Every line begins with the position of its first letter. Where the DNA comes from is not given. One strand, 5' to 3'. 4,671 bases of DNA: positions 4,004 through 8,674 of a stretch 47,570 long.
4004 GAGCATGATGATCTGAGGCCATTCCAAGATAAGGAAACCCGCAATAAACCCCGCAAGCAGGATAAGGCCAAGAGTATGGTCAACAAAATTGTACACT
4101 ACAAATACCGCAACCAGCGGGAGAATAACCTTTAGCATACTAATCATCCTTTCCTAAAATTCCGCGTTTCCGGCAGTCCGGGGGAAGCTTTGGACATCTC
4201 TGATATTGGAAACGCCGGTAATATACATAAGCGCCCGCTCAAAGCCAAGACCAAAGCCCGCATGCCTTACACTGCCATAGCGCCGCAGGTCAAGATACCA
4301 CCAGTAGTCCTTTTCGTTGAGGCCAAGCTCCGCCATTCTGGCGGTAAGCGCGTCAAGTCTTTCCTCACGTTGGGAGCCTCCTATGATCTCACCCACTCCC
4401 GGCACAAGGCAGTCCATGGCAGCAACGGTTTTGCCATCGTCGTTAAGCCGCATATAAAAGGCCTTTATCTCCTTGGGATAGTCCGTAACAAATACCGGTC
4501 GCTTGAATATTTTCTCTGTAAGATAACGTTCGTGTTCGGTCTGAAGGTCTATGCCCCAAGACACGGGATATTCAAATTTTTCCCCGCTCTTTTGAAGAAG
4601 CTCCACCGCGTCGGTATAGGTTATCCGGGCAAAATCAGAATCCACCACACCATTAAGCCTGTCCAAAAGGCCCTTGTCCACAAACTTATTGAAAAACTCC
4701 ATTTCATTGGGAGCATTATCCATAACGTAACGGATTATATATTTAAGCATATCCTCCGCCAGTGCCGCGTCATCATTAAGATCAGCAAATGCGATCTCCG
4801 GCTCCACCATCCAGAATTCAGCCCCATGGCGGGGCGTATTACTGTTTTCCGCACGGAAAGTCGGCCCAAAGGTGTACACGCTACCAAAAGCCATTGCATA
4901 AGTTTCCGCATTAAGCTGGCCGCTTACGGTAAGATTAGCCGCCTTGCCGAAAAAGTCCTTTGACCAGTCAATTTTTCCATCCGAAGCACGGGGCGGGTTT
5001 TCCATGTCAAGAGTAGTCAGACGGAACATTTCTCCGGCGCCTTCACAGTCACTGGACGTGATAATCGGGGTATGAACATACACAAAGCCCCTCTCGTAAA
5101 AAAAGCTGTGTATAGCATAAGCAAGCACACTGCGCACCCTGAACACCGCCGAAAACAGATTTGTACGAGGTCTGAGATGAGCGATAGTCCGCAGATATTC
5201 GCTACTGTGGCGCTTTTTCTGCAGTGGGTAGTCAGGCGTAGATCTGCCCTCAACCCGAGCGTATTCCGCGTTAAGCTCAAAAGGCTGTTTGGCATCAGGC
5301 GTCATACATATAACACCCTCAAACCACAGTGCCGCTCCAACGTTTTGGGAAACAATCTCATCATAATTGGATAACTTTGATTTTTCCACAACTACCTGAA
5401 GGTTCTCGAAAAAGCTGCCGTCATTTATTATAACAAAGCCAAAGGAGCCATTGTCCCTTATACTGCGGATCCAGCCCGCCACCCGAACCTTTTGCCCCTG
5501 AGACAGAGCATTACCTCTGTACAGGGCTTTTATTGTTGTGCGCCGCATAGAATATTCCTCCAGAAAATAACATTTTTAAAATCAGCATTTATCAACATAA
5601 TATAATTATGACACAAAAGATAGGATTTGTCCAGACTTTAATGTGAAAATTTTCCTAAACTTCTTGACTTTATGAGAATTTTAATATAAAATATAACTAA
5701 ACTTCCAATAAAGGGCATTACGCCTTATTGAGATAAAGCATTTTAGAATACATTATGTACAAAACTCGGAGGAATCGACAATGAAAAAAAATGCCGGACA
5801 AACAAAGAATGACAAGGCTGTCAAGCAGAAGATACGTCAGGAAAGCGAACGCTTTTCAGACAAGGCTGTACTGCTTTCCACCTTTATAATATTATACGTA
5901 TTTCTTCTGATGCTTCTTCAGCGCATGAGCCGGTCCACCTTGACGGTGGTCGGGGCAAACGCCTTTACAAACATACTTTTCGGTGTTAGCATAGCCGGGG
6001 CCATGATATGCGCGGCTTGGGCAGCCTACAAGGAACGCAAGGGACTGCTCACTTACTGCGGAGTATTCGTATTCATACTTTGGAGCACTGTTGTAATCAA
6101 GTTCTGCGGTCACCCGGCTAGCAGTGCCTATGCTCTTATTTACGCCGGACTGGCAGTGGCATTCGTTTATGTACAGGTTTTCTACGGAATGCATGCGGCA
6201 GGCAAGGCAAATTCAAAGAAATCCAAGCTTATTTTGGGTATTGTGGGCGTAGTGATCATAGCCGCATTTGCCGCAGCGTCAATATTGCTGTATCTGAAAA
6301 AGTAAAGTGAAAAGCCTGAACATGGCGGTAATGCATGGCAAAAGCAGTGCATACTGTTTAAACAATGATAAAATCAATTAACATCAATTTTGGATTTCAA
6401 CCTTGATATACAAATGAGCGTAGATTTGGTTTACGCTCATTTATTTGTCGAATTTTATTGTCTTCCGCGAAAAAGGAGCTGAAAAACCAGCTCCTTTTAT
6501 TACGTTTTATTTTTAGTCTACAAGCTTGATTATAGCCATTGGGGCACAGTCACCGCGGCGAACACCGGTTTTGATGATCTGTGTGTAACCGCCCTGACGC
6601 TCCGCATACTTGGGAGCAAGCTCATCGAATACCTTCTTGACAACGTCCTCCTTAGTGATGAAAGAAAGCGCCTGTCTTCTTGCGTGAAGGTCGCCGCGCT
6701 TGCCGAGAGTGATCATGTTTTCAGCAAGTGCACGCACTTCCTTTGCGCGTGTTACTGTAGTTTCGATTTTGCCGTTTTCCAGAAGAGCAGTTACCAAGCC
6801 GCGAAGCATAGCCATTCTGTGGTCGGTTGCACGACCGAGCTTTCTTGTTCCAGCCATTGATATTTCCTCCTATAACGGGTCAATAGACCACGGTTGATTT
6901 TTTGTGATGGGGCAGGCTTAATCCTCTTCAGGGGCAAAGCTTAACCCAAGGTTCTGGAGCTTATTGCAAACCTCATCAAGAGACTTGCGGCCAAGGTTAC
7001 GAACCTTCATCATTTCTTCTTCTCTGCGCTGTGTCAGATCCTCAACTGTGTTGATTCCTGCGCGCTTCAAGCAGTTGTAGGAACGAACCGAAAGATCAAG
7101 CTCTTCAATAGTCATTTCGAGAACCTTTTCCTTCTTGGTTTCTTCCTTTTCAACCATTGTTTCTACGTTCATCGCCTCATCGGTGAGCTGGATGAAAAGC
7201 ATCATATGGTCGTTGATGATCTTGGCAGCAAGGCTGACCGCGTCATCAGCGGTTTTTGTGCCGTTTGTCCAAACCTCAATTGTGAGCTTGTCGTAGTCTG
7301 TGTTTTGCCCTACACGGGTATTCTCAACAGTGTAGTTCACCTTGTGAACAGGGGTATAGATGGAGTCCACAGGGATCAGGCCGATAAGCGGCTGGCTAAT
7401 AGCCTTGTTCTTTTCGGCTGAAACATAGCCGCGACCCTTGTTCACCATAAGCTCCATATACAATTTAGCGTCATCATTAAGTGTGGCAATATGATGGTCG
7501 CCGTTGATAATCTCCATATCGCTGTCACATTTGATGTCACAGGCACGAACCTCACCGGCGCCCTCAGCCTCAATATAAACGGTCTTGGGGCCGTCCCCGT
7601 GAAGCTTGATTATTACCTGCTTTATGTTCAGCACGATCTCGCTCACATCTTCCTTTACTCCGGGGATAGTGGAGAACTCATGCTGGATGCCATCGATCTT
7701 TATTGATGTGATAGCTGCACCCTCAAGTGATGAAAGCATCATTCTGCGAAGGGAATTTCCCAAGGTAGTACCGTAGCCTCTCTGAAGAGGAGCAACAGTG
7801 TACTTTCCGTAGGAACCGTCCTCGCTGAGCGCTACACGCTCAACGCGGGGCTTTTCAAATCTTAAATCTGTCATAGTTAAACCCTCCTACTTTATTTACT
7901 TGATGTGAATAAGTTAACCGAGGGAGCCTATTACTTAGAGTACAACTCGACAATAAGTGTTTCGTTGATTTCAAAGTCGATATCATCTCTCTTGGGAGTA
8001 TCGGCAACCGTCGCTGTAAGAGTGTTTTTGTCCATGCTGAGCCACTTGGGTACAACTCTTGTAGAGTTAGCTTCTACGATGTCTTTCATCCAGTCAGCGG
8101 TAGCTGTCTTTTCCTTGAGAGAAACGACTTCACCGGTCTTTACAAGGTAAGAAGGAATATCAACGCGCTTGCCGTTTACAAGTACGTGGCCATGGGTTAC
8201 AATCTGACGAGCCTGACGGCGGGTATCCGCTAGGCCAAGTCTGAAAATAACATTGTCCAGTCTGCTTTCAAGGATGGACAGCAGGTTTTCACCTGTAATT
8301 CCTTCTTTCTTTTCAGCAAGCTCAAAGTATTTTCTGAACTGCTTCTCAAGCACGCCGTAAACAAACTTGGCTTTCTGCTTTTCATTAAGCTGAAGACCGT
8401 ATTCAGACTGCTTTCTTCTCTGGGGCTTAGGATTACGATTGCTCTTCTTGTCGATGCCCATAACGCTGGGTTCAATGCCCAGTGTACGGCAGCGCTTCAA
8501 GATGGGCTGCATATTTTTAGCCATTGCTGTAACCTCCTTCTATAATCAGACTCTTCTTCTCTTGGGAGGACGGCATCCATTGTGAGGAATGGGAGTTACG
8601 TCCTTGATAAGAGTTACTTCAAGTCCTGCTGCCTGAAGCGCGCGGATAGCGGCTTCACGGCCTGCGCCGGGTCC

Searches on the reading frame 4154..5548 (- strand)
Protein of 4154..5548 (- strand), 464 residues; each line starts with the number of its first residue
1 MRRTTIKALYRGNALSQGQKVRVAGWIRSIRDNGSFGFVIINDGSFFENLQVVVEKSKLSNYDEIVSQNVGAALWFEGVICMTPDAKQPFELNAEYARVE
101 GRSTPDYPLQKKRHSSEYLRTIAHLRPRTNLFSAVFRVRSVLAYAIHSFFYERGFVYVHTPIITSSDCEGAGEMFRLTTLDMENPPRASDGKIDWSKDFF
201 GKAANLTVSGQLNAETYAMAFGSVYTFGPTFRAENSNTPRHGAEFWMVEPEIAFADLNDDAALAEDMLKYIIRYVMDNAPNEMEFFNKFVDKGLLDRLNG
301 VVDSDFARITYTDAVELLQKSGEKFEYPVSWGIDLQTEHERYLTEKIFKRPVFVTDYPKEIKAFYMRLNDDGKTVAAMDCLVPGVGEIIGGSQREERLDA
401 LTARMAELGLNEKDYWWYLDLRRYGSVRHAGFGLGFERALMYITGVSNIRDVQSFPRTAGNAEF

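Call 50: search_protein_families(library=pfam, proteins=[window:4154-5548:-])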
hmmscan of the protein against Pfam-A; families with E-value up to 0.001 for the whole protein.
window:4154-5548:- (464 aa): 2 families
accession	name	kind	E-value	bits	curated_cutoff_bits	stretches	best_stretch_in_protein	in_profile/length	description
PF00152.25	tRNA-synt_2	-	2.1e-65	221.3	25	1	123-458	9-307/308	tRNA synthetases class II (D, K and N)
PF01336.31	tRNA_anti-codon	-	2.1e-08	34.4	27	1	21-97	1-72/75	OB-fold nucleic acid binding domain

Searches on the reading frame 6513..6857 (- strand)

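Call 50: search_protein_families(library=pfam, proteins=[window:6513-6857:-])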
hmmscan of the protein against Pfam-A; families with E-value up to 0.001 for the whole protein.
window:6513-6857:- (114 aa): 1 family
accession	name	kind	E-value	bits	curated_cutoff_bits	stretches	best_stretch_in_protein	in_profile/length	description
PF01196.24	Ribosomal_L17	-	1.8e-40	138.2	27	1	17-113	1-97/97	Ribosomal protein L17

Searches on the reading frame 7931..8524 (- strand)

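Call 50: search_protein_families(library=pfam, proteins=[window:7931-8524:-])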
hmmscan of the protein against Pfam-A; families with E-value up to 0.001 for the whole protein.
window:7931-8524:- (197 aa): 3 families
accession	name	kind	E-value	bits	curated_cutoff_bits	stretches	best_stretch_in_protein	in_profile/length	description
PF01479.30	S4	-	6.8e-22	77.4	22.8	1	88-134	2-48/48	S4 domain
PF00163.24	Ribosomal_S4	-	8e-21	75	23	1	10-86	8-95/95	Ribosomal protein S4/S9 N-terminal domain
PF22421.1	SYY_C-terminal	-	7.1e-05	23.1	27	1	88-130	20-62/83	Tyrosine--tRNA ligase SYY-like C-terminal domain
